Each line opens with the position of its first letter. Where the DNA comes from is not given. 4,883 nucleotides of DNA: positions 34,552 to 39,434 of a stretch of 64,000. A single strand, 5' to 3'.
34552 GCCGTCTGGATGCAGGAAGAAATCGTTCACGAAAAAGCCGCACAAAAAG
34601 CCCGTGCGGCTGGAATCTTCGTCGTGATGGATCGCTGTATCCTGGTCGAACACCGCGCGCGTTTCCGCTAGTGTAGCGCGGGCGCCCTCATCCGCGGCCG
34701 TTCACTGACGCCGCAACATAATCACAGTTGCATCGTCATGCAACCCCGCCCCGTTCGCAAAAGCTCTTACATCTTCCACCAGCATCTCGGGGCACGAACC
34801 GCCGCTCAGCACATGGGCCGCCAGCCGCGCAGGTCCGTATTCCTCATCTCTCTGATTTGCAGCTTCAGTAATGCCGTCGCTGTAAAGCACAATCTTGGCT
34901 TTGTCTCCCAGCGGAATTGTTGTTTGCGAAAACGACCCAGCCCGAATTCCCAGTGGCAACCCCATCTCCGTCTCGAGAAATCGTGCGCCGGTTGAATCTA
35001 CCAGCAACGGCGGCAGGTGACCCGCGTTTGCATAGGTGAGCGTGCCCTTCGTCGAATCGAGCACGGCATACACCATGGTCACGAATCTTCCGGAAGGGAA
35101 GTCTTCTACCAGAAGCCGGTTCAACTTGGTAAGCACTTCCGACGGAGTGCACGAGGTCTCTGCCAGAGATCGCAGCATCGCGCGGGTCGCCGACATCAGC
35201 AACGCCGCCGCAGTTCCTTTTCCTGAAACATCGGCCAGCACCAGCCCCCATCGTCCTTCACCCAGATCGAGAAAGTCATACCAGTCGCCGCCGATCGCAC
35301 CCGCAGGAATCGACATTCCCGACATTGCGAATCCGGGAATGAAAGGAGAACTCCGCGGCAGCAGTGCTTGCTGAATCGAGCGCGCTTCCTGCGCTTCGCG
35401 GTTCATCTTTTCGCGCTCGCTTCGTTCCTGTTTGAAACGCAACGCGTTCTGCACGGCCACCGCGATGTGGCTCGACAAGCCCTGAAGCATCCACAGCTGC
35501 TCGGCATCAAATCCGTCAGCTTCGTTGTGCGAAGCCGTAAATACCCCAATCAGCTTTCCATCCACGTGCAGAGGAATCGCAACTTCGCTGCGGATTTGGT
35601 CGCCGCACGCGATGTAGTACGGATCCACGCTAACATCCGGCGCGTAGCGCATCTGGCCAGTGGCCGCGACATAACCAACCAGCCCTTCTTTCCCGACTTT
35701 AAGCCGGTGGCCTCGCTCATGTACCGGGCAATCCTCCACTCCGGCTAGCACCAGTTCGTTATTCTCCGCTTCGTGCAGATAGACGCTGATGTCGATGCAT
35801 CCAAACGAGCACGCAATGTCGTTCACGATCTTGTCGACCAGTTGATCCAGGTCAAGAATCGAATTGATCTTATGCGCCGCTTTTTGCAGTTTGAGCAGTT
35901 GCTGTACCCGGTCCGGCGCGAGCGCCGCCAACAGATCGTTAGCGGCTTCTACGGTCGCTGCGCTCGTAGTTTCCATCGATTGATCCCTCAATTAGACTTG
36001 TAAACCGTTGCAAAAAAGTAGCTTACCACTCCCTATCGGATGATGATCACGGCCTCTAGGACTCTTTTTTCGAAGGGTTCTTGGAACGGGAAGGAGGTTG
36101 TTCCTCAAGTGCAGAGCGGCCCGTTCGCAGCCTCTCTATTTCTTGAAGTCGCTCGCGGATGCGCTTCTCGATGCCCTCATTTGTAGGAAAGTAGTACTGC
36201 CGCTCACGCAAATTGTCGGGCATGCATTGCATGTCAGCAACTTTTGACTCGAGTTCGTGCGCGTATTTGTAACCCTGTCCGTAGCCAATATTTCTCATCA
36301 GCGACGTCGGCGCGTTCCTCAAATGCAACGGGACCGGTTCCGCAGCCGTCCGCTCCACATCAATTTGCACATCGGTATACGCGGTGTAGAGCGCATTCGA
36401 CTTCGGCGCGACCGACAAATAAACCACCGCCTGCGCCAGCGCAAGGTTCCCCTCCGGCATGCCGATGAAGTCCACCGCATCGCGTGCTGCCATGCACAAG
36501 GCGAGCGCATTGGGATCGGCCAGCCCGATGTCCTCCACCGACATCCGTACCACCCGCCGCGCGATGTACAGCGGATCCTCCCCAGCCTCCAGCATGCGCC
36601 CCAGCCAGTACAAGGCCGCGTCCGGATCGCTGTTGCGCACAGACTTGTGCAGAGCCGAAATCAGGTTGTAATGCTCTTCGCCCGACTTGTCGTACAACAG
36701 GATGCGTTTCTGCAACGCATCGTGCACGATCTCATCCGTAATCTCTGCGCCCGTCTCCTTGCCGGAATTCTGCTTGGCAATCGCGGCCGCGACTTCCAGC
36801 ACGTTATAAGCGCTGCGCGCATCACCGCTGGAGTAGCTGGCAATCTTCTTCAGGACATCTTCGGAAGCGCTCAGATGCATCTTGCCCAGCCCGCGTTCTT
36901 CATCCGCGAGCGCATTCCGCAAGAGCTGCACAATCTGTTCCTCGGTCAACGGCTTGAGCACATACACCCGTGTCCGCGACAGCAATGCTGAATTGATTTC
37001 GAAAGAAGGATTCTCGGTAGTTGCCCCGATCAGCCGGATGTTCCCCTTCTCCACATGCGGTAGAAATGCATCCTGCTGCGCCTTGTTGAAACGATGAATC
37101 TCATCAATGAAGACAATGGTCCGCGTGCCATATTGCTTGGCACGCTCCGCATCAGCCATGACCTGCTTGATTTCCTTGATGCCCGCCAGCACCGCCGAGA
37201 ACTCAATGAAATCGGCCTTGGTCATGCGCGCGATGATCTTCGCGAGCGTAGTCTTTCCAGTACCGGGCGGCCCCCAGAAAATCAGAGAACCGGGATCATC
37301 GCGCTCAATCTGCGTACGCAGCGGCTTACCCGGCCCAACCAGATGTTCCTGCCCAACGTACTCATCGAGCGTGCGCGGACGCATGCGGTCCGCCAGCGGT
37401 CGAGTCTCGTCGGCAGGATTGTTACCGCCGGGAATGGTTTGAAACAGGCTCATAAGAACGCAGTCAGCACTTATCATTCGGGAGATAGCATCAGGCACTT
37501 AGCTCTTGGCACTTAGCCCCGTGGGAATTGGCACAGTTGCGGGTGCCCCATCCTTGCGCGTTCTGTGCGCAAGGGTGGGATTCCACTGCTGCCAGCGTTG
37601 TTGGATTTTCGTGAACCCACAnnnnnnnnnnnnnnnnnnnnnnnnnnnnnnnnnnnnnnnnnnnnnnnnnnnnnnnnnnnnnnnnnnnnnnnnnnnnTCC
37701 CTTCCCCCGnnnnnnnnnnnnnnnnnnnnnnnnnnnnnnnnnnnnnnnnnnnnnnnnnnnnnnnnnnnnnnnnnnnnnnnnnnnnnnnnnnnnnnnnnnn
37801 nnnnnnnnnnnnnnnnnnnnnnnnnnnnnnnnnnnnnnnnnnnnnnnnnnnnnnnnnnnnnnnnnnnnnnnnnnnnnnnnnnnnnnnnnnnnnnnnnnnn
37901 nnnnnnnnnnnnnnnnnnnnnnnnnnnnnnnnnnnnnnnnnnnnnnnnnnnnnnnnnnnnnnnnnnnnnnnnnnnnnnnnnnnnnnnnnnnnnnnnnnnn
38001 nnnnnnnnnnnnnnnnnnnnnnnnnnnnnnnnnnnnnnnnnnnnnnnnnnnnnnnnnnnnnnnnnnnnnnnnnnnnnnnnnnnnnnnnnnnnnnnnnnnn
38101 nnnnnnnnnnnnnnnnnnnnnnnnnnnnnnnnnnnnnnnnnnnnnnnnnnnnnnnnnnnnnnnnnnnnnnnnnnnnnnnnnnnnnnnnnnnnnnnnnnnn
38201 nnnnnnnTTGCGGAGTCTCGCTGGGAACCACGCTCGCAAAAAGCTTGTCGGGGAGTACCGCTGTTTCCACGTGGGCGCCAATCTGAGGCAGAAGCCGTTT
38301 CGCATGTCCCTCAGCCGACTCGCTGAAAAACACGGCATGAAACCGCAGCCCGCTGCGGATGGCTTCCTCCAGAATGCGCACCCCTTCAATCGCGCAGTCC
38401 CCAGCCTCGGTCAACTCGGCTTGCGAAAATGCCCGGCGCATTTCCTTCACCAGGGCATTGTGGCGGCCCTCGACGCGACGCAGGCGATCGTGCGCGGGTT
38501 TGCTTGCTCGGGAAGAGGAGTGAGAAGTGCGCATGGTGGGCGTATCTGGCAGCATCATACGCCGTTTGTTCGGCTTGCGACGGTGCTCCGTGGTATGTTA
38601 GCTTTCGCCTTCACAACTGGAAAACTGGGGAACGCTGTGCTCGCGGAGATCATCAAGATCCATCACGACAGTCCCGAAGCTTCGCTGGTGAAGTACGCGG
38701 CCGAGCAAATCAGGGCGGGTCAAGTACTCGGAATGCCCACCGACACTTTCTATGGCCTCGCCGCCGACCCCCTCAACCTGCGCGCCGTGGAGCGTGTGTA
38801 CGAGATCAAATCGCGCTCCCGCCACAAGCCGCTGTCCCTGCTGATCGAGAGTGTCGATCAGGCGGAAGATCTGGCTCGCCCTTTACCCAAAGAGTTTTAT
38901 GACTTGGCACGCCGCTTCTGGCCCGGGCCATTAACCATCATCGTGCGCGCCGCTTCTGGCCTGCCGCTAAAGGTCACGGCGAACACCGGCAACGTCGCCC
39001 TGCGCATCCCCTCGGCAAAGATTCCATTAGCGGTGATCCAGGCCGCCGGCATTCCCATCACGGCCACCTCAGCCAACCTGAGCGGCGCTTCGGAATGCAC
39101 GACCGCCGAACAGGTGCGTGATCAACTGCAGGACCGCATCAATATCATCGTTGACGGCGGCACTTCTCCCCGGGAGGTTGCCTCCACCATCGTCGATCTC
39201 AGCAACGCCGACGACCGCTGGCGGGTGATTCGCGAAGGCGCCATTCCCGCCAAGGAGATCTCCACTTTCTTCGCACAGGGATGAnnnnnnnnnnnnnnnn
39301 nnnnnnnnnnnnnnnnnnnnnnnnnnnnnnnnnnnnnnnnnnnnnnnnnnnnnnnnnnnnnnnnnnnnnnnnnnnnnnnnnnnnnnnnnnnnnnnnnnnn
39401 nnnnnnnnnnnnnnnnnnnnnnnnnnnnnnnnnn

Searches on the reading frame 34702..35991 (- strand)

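Call 31: search_protein_families(library=pfam, proteins=[window:34702-35991:-], max_evalue=0.00001)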
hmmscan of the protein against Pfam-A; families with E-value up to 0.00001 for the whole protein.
window:34702-35991:- (429 aa): 4 families
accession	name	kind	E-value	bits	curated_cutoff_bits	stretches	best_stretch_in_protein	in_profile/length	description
PF07228.17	SpoIIE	-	8.3e-52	176.4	25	1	245-428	2-191/192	Stage II sporulation protein E (SpoIIE)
PF13185.12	GAF_2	-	4.6e-17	63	28.6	1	46-181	2-136/136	GAF domain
PF01590.32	GAF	-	5.1e-14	53.4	22.4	1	47-180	1-133/133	GAF domain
PF13492.12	GAF_3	-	3e-07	31.3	27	1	47-182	1-129/129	GAF domain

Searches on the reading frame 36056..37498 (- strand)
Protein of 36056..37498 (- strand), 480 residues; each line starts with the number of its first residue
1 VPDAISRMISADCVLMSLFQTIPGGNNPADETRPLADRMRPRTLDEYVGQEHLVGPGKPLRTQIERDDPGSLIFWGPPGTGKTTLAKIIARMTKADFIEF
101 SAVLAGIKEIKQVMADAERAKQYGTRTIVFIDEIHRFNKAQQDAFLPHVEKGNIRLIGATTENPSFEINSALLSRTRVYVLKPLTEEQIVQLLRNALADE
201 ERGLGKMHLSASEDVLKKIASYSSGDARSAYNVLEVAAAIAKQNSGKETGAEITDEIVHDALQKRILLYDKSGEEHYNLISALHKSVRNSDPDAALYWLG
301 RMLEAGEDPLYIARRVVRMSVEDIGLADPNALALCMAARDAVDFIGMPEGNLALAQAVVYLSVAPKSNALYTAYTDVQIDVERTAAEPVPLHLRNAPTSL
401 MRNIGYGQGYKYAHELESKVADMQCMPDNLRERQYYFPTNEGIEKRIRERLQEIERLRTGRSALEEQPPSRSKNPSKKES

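Call 31: search_protein_families(library=pfam, proteins=[window:36056-37498:-], max_evalue=0.00001)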
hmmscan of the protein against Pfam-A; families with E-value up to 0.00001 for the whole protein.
window:36056-37498:- (480 aa): 7 families
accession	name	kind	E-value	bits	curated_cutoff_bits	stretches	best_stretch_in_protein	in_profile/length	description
PF12002.13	MgsA_C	-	2.5e-68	229.6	27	1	289-454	1-166/167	MgsA AAA+ ATPase C terminal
PF16193.11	AAA_assoc_2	-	8.3e-26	90.5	34.3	1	206-288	2-81/81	AAA C-terminal domain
PF00004.35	AAA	-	3.2e-18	66.9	21.2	1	72-181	1-128/131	ATPase family associated with various cellular activities (AAA)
PF05496.18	RuvB_N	-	8.5e-14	52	27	1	39-157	1-116/159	Holliday junction DNA helicase RuvB P-loop domain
PF07728.20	AAA_5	-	1.9e-06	28.4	22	0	72-158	2-99/139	AAA domain (dynein-related subfamily)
PF20720.3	nSTAND3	-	6.6e-06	26.3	27.2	0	70-135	18-75/155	Novel STAND NTPase 3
PF13173.12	AAA_14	-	7.2e-06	26.5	27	0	72-186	5-125/129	AAA domain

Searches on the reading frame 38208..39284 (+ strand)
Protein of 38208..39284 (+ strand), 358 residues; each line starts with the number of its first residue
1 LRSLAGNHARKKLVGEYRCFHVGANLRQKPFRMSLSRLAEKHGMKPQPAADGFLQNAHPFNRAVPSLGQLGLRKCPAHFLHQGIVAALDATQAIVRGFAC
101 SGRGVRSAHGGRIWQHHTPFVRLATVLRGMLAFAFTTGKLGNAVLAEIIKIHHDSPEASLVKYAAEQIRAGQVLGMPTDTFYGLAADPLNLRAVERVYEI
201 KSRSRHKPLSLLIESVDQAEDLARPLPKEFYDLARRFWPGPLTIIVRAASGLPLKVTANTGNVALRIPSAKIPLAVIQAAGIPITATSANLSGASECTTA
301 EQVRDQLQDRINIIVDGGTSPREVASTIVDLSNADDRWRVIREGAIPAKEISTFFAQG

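Call 32: search_protein_families(library=pfam, proteins=[window:38208-39284:+], max_evalue=0.00001)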
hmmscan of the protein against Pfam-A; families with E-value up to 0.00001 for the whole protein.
window:38208-39284:+ (358 aa): 1 family
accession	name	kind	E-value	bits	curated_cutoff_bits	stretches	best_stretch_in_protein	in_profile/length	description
PF01300.24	Sua5_yciO_yrdC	-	1.8e-57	194.1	25.1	1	167-344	2-178/178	Telomere recombination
